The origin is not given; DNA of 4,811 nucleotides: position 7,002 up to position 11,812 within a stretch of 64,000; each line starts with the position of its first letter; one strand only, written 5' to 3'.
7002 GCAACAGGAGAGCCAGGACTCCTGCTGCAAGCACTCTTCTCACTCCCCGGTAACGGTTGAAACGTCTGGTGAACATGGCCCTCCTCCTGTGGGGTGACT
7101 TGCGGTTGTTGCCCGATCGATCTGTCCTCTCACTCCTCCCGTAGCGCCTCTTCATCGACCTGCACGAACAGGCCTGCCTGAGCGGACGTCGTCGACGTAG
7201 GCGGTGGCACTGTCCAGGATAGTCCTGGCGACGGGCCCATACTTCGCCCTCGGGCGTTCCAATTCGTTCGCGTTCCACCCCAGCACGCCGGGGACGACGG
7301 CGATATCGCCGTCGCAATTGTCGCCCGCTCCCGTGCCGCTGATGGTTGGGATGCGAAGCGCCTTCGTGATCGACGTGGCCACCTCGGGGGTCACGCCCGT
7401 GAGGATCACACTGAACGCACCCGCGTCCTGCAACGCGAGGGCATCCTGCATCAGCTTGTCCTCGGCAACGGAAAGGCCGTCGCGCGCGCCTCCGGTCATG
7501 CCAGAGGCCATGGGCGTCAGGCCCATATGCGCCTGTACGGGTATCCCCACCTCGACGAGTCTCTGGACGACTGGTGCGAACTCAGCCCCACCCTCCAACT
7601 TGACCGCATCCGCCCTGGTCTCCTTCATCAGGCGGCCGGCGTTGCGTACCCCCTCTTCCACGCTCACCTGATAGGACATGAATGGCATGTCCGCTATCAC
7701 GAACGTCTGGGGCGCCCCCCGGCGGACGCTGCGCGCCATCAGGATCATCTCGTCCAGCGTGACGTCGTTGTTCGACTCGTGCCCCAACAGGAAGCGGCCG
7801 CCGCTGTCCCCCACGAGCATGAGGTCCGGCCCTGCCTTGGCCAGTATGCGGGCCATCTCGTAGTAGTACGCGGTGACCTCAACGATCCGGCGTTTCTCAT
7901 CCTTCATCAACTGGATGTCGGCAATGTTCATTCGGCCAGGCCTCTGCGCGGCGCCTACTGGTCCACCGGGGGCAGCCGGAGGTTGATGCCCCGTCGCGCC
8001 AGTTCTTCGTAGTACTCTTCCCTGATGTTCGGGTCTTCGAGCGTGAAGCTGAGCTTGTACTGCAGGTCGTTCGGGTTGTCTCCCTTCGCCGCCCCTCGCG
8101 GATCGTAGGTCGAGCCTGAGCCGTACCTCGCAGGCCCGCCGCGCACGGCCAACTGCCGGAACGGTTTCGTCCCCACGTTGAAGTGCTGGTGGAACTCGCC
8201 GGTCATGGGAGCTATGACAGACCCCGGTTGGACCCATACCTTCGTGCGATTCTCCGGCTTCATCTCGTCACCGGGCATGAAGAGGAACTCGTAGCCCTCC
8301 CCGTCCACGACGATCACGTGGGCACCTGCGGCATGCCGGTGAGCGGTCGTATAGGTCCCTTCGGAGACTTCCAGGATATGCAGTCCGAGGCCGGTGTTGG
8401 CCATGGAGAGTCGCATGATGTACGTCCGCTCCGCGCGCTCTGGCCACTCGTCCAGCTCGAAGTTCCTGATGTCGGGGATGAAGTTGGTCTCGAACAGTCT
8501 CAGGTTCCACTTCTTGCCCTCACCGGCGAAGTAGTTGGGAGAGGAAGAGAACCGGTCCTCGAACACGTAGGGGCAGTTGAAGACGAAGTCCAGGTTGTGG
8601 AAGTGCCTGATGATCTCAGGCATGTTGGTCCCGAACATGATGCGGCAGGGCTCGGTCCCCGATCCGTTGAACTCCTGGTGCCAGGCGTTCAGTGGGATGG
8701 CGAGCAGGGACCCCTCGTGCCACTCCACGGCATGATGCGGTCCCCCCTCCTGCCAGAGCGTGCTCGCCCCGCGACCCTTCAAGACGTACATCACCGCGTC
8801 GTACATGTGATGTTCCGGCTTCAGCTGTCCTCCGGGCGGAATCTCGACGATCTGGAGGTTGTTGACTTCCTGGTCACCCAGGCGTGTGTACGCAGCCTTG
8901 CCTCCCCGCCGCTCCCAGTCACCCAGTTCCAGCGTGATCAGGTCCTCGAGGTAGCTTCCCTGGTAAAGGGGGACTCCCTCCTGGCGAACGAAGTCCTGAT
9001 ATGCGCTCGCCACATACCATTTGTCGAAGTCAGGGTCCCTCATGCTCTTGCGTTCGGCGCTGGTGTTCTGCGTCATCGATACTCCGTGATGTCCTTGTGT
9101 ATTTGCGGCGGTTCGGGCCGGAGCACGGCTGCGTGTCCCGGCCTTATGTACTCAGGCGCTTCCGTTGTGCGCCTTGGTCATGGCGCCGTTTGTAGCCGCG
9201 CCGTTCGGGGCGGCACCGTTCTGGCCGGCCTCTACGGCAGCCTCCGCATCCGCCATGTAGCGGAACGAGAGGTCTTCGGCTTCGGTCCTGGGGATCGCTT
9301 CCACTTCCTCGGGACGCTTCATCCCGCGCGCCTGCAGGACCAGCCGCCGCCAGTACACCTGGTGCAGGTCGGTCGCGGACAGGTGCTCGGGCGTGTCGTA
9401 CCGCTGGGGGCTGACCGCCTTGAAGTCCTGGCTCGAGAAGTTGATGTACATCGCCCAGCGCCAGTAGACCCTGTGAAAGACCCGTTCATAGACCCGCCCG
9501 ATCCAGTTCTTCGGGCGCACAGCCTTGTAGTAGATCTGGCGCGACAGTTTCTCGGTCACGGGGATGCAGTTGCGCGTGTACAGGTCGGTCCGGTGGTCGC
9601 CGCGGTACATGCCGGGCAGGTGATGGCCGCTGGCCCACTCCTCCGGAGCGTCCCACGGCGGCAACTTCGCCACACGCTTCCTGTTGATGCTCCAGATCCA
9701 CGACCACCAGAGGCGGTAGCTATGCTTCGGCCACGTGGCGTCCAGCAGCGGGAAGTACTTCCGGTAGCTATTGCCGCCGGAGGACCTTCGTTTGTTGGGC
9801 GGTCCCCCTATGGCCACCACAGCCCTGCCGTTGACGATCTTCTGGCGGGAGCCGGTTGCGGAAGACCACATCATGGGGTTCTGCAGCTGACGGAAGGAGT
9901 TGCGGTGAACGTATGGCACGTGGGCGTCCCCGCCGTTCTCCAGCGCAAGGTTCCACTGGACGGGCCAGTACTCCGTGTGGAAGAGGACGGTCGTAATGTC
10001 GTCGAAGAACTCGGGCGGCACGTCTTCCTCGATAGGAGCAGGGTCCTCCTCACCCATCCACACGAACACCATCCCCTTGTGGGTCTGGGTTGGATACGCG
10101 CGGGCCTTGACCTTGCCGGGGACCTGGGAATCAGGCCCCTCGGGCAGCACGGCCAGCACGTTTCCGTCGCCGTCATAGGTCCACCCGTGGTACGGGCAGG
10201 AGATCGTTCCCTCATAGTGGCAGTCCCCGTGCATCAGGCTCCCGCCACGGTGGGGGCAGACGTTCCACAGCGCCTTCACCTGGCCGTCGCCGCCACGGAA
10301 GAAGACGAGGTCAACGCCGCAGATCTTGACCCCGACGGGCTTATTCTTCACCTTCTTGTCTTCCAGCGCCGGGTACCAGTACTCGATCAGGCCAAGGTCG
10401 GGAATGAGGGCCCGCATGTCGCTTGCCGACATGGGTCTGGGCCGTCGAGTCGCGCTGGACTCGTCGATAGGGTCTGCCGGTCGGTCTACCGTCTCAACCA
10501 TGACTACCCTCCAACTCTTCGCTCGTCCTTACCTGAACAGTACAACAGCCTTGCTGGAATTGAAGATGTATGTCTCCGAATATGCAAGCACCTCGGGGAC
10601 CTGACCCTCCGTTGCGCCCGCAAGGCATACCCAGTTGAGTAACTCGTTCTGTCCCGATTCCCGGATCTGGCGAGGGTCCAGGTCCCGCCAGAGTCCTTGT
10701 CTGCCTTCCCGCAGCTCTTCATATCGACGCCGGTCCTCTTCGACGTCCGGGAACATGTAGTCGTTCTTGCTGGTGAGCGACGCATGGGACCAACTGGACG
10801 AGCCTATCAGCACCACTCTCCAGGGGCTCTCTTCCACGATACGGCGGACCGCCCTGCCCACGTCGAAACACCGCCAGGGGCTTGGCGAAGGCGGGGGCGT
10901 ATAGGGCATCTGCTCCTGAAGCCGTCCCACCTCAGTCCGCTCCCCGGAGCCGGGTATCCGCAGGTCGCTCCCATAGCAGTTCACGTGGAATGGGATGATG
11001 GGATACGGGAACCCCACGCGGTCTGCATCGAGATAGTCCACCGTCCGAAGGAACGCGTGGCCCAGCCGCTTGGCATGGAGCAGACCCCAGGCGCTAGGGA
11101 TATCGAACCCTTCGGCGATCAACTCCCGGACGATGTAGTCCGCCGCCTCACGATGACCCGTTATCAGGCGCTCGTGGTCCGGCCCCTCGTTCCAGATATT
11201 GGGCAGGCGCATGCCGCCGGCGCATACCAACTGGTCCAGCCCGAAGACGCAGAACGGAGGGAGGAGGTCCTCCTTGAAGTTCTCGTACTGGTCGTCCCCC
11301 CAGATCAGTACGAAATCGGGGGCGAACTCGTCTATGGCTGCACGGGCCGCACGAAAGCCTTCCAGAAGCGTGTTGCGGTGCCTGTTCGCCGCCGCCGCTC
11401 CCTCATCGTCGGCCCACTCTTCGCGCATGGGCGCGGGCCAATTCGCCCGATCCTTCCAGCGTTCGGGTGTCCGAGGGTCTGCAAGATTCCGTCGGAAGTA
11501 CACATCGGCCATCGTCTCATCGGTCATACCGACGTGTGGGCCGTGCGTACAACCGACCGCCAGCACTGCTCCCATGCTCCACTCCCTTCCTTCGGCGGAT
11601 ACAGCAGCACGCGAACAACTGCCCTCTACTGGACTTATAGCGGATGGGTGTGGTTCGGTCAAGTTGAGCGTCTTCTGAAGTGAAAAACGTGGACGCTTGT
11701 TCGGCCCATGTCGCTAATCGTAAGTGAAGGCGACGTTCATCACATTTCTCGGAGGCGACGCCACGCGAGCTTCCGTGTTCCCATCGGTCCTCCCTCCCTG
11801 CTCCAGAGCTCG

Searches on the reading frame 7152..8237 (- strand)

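Call 38: search_protein_families(library=pfam, proteins=[window:7152-8237:-], max_evalue=0.00001)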
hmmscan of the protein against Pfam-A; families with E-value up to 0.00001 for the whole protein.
window:7152-8237:- (361 aa): 1 family
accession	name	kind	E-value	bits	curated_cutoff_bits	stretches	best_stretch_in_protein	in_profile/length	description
PF02548.21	Pantoate_transf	-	4.6e-79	265.9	28.7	1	102-354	1-254/259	Ketopantoate hydroxymethyltransferase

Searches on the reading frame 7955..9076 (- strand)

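Call 37: search_protein_families(library=pfam, proteins=[window:7955-9076:-], max_evalue=0.00001)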
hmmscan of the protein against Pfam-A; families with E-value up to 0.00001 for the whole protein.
window:7955-9076:- (373 aa): 3 families
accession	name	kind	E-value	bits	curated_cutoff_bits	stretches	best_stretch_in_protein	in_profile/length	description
PF07883.17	Cupin_2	-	1.2e-11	44.5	27.2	1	76-147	2-67/70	Cupin domain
PF00190.28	Cupin_1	-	4.3e-08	33.3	22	0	75-166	36-131/151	Cupin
PF12973.13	Cupin_7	-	1.8e-06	28.2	27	0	66-135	27-87/105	ChrR Cupin-like domain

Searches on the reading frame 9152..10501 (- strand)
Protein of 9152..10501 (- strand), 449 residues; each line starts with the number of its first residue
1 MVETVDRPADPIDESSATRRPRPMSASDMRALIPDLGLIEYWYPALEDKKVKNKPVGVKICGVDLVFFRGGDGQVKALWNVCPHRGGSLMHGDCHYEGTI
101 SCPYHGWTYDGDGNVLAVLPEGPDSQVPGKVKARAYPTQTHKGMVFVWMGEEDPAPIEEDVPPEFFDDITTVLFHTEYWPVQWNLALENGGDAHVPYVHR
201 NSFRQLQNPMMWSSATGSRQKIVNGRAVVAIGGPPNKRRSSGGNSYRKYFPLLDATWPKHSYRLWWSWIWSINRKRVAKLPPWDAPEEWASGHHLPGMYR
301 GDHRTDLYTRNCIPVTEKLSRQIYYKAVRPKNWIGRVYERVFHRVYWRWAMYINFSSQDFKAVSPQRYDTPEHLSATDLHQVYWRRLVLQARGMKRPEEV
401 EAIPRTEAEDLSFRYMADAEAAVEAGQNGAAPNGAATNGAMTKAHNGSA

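Call 37: search_protein_families(library=pfam, proteins=[window:9152-10501:-], max_evalue=0.00001)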
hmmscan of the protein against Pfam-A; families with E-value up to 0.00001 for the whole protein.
window:9152-10501:- (449 aa): 2 families
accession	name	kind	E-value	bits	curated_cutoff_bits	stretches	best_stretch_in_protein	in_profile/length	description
PF00355.32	Rieske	-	3.9e-21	75.2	20.3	1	42-118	2-78/88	Rieske [2Fe-2S] domain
PF11723.14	Aromatic_hydrox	-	7.8e-09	35.9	24.4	1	148-203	1-56/241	Homotrimeric ring hydroxylase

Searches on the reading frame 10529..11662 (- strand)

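Call 37: search_protein_families(library=pfam, proteins=[window:10529-11662:-], max_evalue=0.00001)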
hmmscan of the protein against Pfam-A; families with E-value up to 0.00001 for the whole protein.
window:10529-11662:- (377 aa): 1 family
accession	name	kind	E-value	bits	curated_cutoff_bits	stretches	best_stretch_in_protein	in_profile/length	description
PF02900.23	LigB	-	5e-11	42.6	26.3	1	258-360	145-253/269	Catalytic LigB subunit of aromatic ring-opening dioxygenase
